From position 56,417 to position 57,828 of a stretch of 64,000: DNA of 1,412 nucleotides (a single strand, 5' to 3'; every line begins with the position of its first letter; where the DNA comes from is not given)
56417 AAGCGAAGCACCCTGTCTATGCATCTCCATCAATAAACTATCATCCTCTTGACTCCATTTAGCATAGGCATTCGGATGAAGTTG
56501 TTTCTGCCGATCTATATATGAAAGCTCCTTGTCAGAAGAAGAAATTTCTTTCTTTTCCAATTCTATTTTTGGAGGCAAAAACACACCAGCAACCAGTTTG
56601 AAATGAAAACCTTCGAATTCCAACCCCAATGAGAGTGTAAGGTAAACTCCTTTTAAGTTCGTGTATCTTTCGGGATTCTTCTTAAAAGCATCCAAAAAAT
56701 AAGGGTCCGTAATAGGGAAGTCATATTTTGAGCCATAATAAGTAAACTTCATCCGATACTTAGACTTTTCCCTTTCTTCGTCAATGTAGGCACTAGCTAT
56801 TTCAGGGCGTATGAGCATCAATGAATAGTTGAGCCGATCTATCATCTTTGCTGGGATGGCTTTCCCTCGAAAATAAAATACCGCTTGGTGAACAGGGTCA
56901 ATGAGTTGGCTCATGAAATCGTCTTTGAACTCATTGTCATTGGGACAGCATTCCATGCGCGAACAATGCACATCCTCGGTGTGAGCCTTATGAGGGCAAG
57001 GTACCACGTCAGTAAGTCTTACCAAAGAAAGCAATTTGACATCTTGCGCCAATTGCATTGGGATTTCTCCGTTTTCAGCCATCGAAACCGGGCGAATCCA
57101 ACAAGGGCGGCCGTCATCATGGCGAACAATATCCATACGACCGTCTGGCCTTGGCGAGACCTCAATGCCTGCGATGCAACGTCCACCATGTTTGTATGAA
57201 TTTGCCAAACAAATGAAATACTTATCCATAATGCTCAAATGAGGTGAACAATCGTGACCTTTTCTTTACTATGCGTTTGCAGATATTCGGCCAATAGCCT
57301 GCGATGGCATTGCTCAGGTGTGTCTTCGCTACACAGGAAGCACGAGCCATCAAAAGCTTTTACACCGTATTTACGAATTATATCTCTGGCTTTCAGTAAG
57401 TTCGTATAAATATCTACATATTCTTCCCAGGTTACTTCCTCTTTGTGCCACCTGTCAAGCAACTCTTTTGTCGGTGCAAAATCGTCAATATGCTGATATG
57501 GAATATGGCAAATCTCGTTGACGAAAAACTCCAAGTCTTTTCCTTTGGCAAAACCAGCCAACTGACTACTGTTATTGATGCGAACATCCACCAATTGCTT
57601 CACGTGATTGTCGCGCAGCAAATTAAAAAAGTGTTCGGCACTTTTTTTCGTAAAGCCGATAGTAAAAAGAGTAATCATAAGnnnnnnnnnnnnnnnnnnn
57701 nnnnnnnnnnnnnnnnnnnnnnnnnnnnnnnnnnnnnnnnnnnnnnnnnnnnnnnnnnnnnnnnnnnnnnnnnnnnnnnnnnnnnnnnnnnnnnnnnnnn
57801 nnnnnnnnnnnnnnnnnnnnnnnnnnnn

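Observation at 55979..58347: AT-rich three-gene islet: two divergent DUF488 paralogues plus a Cys-rich/HTH/phage-like multidomain protein (candidate undescribed system)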

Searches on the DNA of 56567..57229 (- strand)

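Call 107: search_dna_similar(query=L109:4983-6646:+, collection=ecoli_genomes, mode=near, max_rows=15)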
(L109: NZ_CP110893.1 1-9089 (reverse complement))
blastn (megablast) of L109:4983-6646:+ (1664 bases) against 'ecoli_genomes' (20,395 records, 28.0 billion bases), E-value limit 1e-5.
No match.

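Call 108: search_dna_similar(query=L109:4983-6646:+, collection=ecoli_genomes, mode=distant, max_rows=15)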
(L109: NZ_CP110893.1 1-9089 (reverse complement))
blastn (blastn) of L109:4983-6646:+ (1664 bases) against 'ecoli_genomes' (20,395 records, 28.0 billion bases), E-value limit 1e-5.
Records with a match: 12; places in all: 12; records where one place covers at least 80% of the query: 0.
Genomes with a match: 12 of 5426; with a place that covers at least 80% of the query: 0. Places per genome that has any: lowest 1, median 1, highest 1. On chromosomes: 12 places; on plasmids: 0.
Best place of each record, by identity: 60-80% 12.
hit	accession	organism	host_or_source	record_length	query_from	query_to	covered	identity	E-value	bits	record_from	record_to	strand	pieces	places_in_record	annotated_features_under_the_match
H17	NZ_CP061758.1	Escherichia coli O68:H12 strain 97.3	Bos taurus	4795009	1395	1622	14%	69.1%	2e-11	82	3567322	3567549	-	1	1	DUF4326 domain-containing protein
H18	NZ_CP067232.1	Escherichia coli strain SBF45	surface water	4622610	1395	1622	14%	69.1%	2e-11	82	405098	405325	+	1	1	DUF4326 domain-containing protein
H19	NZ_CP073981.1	Escherichia coli strain MB19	Poultry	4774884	1395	1622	14%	69.1%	2e-11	82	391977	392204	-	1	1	DUF4326 domain-containing protein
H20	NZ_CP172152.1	Escherichia coli strain GF31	chicken meat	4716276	1395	1622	14%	69.1%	2e-11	82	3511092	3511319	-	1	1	DUF4326 domain-containing protein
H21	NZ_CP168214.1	Escherichia coli strain EC23-1020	urine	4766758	1395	1622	14%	69.1%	2e-11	82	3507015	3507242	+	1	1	DUF4326 domain-containing protein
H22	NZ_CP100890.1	Escherichia coli strain ET881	Hoplobatrachus rugulosus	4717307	1395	1622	14%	69.1%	2e-11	82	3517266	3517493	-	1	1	DUF4326 domain-containing protein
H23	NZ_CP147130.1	Escherichia coli strain KFu015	river water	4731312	1395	1622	14%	69.1%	2e-11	82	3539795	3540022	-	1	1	DUF4326 domain-containing protein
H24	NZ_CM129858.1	Escherichia coli strain SW071610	wastewater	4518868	1395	1622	14%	69.1%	2e-11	82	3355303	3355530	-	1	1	DUF4326 domain-containing protein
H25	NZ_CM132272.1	Escherichia coli strain 20AR0354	Homo sapiens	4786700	1395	1622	14%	69.1%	2e-11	82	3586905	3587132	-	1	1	DUF4326 domain-containing protein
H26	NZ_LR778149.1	Escherichia coli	water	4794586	1394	1535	9%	77.5%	4e-21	113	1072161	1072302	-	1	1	DUF4326 domain-containing protein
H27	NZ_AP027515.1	Escherichia coli strain LR-29-1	Homo sapiens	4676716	1394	1520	8%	75.6%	5e-14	91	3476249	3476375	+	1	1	DUF4326 domain-containing protein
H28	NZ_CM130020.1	Escherichia coli strain EEC_W5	Gallus gallus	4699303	1394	1520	8%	75.6%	5e-14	91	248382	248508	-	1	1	DUF4326 domain-containing protein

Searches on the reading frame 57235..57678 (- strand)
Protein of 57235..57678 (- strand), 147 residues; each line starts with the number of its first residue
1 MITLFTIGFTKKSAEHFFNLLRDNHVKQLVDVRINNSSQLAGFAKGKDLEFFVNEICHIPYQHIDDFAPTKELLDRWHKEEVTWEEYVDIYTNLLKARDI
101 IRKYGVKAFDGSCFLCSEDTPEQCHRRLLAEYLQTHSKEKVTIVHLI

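Call 3: search_protein_families(library=pfam, proteins=[window:57235-57678:-], max_evalue=0.1)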
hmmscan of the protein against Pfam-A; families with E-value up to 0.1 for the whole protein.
window:57235-57678:- (147 aa): 3 families
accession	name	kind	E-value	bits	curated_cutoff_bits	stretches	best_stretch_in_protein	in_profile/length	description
PF04343.18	DUF488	-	1.2e-21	78.1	22.2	1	14-133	2-121/121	Domain of unknown function DUF488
PF22751.1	DUF488-N3a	-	2.3e-08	34.8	27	1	64-136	39-117/118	Active DUF488-N3 subclade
PF22752.1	DUF488-N3i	-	0.0011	19.9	27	1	64-139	40-117/131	Inactive DUF488-N3 subclade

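Call 4: search_protein_families(library=padloc, proteins=[window:57235-57678:-], max_evalue=0.1)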
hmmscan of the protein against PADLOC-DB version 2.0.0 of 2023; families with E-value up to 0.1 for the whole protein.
window:57235-57678:- (147 aa): 5 families
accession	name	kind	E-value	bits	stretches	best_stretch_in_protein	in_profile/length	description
PDLC04658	PDC-M45C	-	1.3e-57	191.6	1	3-146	2-144/145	-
PDLC04505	PDC-M19A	-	7.5e-19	66.3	1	3-146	150-294/294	-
PDLC04504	PDC-M19A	-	6.4e-12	43.3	1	3-145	90-233/234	-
PDLC04657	PDC-M45B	-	3.6e-09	34.5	1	3-145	5-142/204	-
PDLC00870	E2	-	0.0054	14.8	1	73-142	133-206/223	E2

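Call 5: search_protein_families(library=ncbifam, proteins=[window:57235-57678:-], max_evalue=0.1)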
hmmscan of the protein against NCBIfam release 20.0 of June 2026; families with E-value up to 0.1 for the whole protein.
window:57235-57678:- (147 aa): 0 families

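Call 6: search_protein_families(library=phrogs, proteins=[window:57235-57678:-], max_evalue=0.1)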
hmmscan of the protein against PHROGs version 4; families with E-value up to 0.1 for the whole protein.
window:57235-57678:- (147 aa): 3 families
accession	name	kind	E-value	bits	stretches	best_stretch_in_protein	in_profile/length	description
phrog_14939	-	unknown function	5.4e-08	33.4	1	3-130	166-294/313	-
phrog_2450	-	unknown function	1.1e-07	32.7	1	61-138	70-155/346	-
phrog_19935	-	DNA, RNA and nucleotide metabolism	0.063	14.3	1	17-100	13-95/116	RNA-binding protein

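Call 27: search_solved_structures(query=window:57235-57678:-, max_evalue=1, show_alignments=1)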
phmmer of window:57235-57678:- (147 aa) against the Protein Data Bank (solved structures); distinct sequences matched with E-value up to 1: 0.

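Call 109: search_dna_similar(query=window:57235-57678:-, collection=plasmids, mode=protein, max_evalue=1e-10, max_rows=30)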
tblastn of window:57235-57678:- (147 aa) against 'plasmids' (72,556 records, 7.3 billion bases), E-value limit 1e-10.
Records with a match: 122; places in all: 126; records where one place covers at least 80% of the query: 113.
Best place of each record, by identity: <60% 122.
By first word of the organism name: Enterobacter 28; Klebsiella 22; Citrobacter 20; Escherichia 11; Salmonella 9; Acinetobacter 8; Leclercia 4; Aeromonas 4; Providencia 3; Moraxella 2; and 9 more.
By predicted mobility (MOB-suite, as given by PLSDB): conjugative 80; non-mobilizable 26; mobilizable 16.
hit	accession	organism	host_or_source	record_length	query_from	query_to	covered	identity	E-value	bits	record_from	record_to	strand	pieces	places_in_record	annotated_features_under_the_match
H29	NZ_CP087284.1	Leclercia adecarboxylata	pig feed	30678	2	147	99%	51.7%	2e-43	159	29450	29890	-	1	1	DUF488 domain-containing protein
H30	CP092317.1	Salmonella enterica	-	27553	2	147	99%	51.0%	1e-42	156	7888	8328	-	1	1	record has no annotation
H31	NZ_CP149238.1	Salmonella enterica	Homo sapiens,single cell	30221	2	147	99%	51.0%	1e-42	156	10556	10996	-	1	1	DUF488 domain-containing protein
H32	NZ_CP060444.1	Citrobacter cronae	Manis javanica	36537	2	147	99%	51.0%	1e-42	156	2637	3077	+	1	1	DUF488 domain-containing protein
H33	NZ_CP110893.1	Citrobacter freundii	Homo sapiens,urine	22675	2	147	99%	51.0%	1e-42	156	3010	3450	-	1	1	DUF488 domain-containing protein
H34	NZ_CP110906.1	Citrobacter freundii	Homo sapiens,urine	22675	2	147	99%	51.0%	1e-42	156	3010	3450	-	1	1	DUF488 domain-containing protein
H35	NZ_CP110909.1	Citrobacter freundii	Homo sapiens,blood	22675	2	147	99%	51.0%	1e-42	156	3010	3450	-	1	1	DUF488 domain-containing protein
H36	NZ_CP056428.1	Klebsiella pneumoniae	culture,Wastewater influent sample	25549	2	147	99%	51.0%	8e-42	154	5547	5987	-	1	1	DUF488 domain-containing protein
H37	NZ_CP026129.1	Acinetobacter baumannii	-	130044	1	143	97%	51.0%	2e-46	167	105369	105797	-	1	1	DUF488 domain-containing protein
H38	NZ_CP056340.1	Citrobacter freundii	culture,Wastewater effluent sample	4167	2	147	99%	50.0%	2e-44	161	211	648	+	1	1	DUF488 domain-containing protein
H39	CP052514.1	Klebsiella pneumoniae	Homo sapiens,blood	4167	2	147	99%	50.0%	2e-44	161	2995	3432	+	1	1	record has no annotation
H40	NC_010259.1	Salmonella enterica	-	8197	2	147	99%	50.0%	2e-44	161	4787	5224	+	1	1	DUF488 domain-containing protein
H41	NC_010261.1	Klebsiella pneumoniae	-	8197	2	147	99%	50.0%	3e-43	158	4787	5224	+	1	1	none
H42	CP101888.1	Acinetobacter baumannii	Homo sapiens,catheter tip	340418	1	143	97%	50.7%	7e-36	174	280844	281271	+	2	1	none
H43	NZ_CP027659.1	Acinetobacter pittii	fish,pure culture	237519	1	143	97%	50.4%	2e-46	167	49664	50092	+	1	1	DUF488 domain-containing protein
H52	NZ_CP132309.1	Shinella sumterensis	Homo sapiens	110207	2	146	99%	47.6%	1e-34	133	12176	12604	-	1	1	DUF488 domain-containing protein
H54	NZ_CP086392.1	Escherichia coli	Chroicocephalus novaehollandiae,cell ...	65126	1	146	99%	46.6%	4e-36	137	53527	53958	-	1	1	DUF488 domain-containing protein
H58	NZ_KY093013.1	Klebsiella aerogenes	-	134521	1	146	99%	46.6%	4e-36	137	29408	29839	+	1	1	DUF488 domain-containing protein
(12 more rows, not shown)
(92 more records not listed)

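Call 110: get_annotated_region(hit=H54, flank=7000)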
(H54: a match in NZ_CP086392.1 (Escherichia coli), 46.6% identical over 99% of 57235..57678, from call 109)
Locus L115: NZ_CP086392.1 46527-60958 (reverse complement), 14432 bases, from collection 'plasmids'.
description: Escherichia coli strain 1585m1 plasmid p1585m1_D
organism: Escherichia coli (NCBI taxid 562)
taxonomy: Bacteria; Pseudomonadota; Gammaproteobacteria; Enterobacterales; Enterobacteriaceae; Escherichia; Escherichia coli
host: -; source: Chroicocephalus novaehollandiae,cell culture,cloaca,island; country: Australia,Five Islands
typing (MOB-suite, as given by PLSDB): conjugative; replicon IncX5; relaxase MOBP; mating-pair formation MPF_T
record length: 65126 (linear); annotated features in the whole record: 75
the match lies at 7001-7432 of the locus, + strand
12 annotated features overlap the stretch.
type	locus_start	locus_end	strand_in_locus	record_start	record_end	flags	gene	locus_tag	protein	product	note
CDS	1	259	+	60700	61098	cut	-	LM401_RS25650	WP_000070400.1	VOC family protein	-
CDS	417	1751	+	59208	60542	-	-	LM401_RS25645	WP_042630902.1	DUF3422 family protein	-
CDS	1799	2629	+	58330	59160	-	fghA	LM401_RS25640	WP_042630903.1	S-formylglutathione hydrolase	GO:0046292 - formaldehyde metabolic process [Evidence IEA]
CDS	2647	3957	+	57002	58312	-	-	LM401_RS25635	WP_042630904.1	NAD(P)/FAD-dependent oxidoreductase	-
CDS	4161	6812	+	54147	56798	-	-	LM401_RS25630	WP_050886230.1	excinuclease ABC subunit UvrA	-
CDS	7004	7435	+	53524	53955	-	-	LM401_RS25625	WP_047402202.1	DUF488 domain-containing protein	-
CDS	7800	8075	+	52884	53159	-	frmR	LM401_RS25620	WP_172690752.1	formaldehyde-responsive transcriptional repressor FrmR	-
CDS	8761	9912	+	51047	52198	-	-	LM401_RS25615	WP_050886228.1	iron-containing alcohol dehydrogenase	-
CDS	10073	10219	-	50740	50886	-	-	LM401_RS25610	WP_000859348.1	DUF2474 domain-containing protein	-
CDS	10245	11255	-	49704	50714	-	cydB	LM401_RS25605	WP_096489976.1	cytochrome d ubiquinol oxidase subunit II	-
CDS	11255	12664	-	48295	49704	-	-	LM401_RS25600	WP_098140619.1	cytochrome ubiquinol oxidase subunit I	GO:0019646 - aerobic electron transport chain [Evidence IEA]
CDS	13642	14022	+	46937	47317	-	-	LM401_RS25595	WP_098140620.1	hypothetical protein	-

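Call 111: get_annotated_region(hit=H40, flank=5000)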
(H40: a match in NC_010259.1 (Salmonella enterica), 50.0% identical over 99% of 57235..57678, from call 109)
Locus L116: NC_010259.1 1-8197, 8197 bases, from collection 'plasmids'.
description: Salmonella enterica subsp. enterica serovar Newport plasmid pA172, complete sequence
organism: Salmonella enterica (NCBI taxid 108619)
taxonomy: Bacteria; Pseudomonadota; Gammaproteobacteria; Enterobacterales; Enterobacteriaceae; Salmonella; Salmonella enterica
host: -; source: -; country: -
typing (MOB-suite, as given by PLSDB): mobilizable; replicon rep_cluster_2358
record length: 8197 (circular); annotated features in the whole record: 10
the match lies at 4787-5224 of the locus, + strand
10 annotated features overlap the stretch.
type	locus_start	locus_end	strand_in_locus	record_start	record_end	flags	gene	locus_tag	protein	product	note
CDS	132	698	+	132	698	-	-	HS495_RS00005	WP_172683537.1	hypothetical protein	-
CDS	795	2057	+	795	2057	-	-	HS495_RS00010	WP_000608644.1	IS1380-like element ISEcp1 family transposase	GO:0006313 - DNA transposition [Evidence IEA]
CDS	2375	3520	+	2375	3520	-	-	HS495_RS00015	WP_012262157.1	class C beta-lactamase CMY-31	-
predicted_resistance_gene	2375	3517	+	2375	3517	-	blaCMY-31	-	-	class C beta-lactamase CMY-31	predicted by amrfinderplus; class BETA-LACTAM; identity 100.0%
CDS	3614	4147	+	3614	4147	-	-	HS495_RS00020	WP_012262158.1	lipocalin family protein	-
CDS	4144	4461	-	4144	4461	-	sugE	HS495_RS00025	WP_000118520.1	quaternary ammonium compound efflux SMR transporter SugE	-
CDS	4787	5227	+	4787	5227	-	-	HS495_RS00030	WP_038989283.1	DUF488 domain-containing protein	-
CDS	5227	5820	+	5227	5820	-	-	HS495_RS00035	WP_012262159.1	DUF4326 domain-containing protein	-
CDS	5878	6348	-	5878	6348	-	-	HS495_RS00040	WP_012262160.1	hypothetical protein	-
CDS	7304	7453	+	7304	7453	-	-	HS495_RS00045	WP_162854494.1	hypothetical protein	-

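Call 112: get_annotated_region(hit=H37, flank=5000)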
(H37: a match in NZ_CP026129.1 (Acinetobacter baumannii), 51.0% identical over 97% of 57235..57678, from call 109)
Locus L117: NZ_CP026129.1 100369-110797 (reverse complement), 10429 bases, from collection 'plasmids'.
description: Acinetobacter baumannii strain ABNIH28 plasmid pABA-2f10, complete sequence
organism: Acinetobacter baumannii (NCBI taxid 470)
taxonomy: Bacteria; Pseudomonadota; Gammaproteobacteria; Moraxellales; Moraxellaceae; Acinetobacter; Acinetobacter baumannii
host: -; source: -; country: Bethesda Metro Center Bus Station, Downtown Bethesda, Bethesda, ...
typing (MOB-suite, as given by PLSDB): mobilizable; replicon rep_cluster_1656; relaxase MOBP
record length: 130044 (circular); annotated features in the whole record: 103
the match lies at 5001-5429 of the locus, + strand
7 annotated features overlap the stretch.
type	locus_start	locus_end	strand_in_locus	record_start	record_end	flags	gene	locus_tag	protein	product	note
CDS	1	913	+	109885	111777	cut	-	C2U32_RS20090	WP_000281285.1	AAA family ATPase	-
CDS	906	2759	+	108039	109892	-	-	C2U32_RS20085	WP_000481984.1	UvrD-helicase domain-containing protein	-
CDS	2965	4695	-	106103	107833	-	-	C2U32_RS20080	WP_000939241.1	hypothetical protein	-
CDS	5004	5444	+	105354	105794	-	-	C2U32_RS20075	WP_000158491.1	DUF488 domain-containing protein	-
CDS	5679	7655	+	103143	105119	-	uvrB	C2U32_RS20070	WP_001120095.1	excinuclease ABC subunit UvrB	GO:0006289 - nucleotide-excision repair [Evidence IEA]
CDS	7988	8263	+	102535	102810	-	-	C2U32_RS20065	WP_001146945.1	metal/formaldehyde-sensitive transcriptional repressor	-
CDS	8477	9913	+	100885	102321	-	-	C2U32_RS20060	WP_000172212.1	cytochrome ubiquinol oxidase subunit I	GO:0019646 - aerobic electron transport chain [Evidence IEA]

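Call 113: get_annotated_region(hit=H58, flank=5000)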
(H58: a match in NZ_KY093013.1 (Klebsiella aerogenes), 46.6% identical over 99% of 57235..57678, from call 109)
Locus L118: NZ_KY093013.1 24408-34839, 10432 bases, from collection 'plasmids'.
description: Klebsiella aerogenes strain Eaer-4382 plasmid pEaer-4382b, complete sequence
organism: Klebsiella aerogenes (NCBI taxid 548)
taxonomy: Bacteria; Pseudomonadota; Gammaproteobacteria; Enterobacterales; Enterobacteriaceae; Klebsiella; Klebsiella aerogenes
host: -; source: -; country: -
typing (MOB-suite, as given by PLSDB): conjugative; replicon IncFII,rep_cluster_1418; relaxase MOBF,MOBF; mating-pair formation MPF_F
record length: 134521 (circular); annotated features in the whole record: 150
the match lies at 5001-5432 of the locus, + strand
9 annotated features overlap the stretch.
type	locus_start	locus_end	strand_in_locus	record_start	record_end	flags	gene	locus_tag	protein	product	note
CDS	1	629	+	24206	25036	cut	fghA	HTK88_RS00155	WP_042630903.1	S-formylglutathione hydrolase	GO:0046292 - formaldehyde metabolic process [Evidence IEA]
CDS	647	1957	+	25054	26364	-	-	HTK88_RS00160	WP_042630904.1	NAD(P)/FAD-dependent oxidoreductase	-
CDS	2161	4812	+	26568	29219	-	-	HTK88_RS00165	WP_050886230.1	excinuclease ABC subunit UvrA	-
CDS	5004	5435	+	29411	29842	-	-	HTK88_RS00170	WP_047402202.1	DUF488 domain-containing protein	-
CDS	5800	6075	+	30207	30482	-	frmR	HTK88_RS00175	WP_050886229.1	formaldehyde-responsive transcriptional repressor FrmR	-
CDS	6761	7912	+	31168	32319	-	-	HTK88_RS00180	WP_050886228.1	iron-containing alcohol dehydrogenase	-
CDS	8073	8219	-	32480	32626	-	-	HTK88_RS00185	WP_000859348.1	DUF2474 domain-containing protein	-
CDS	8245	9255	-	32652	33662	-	cydB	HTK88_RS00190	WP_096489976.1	cytochrome d ubiquinol oxidase subunit II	-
CDS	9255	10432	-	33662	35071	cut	-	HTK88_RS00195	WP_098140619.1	cytochrome ubiquinol oxidase subunit I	GO:0019646 - aerobic electron transport chain [Evidence IEA]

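Call 114: get_annotated_region(hit=H52, flank=5000)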
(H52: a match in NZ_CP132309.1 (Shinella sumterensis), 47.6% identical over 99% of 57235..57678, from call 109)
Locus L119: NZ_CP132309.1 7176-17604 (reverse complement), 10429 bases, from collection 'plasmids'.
description: Shinella sumterensis strain 1760953 plasmid unnamed7, complete sequence
organism: Shinella sumterensis (NCBI taxid 1967501)
taxonomy: Bacteria; Pseudomonadota; Alphaproteobacteria; Hyphomicrobiales; Rhizobiaceae; Shinella; Shinella sumterensis
host: -; source: Homo sapiens; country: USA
typing (MOB-suite, as given by PLSDB): non-mobilizable
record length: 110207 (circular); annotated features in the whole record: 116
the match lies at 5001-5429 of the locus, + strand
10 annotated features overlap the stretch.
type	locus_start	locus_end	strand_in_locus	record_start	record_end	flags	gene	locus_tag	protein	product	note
CDS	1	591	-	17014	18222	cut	-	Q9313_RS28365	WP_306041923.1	adenylate/guanylate cyclase domain-containing protein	-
CDS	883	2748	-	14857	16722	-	nhaA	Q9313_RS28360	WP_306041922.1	Na+/H+ antiporter NhaA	GO:1902600 - proton transmembrane transport [Evidence IEA]; GO:0006814 - sodium ion transport [Evidence IEA]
CDS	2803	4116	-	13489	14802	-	-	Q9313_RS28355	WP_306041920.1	replication-associated recombination protein A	GO:0006260 - DNA replication [Evidence IEA]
CDS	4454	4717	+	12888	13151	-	-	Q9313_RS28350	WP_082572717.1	DksA/TraR family C4-type zinc finger protein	-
CDS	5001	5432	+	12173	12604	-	-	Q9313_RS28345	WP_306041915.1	DUF488 domain-containing protein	-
CDS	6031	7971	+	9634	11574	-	-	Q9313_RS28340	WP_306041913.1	ParB/RepB/Spo0J family partition protein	-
CDS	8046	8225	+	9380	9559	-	-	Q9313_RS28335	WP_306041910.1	hypothetical protein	-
CDS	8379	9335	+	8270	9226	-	-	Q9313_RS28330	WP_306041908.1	N-6 DNA methylase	GO:0006306 - DNA methylation [Evidence IEA]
CDS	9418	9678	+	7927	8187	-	-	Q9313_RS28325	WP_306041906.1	type II toxin-antitoxin system Phd/YefM family antitoxin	-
CDS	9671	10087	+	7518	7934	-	-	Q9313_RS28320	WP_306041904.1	hypothetical protein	-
